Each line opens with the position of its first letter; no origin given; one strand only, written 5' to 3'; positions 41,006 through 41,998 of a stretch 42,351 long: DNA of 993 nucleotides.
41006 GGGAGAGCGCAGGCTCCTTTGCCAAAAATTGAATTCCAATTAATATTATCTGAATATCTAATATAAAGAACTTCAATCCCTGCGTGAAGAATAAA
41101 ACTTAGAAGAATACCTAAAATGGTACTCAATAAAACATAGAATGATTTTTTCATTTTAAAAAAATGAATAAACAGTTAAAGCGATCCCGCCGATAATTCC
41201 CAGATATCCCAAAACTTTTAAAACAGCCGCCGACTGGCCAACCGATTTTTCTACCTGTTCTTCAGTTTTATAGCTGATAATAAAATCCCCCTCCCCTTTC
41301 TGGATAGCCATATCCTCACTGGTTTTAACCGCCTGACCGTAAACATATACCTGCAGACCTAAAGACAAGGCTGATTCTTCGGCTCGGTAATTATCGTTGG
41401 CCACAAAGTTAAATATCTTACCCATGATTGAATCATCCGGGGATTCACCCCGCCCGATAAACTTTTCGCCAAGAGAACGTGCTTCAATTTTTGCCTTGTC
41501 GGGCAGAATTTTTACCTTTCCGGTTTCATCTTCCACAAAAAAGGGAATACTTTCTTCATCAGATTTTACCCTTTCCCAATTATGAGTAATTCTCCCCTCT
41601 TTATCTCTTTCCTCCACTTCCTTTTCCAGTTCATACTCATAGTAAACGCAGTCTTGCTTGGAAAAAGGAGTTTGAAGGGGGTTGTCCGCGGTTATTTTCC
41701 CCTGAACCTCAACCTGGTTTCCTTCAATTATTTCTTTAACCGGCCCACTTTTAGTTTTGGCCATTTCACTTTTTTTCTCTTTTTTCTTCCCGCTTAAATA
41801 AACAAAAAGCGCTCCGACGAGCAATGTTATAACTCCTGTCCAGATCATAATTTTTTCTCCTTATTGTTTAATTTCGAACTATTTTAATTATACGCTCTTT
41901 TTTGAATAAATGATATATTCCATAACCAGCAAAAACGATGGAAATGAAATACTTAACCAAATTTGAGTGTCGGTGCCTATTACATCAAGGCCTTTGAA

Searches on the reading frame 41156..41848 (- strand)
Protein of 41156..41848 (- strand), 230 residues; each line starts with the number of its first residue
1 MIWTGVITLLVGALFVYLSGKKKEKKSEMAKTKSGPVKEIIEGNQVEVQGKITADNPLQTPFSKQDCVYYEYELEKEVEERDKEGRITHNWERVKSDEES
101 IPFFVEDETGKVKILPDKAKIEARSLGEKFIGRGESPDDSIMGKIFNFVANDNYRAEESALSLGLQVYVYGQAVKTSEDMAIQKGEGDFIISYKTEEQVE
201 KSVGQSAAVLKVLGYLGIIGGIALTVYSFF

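Call 47: search_protein_families(library=pfam, proteins=[window:41156-41848:-], max_evalue=0.00001)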
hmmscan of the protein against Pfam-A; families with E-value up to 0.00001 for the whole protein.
window:41156-41848:- (230 aa): 1 family
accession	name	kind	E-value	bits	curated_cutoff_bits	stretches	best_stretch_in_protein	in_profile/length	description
PF12483.13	GIDE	-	1e-22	80.7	23.6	1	77-220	3-156/160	E3 Ubiquitin ligase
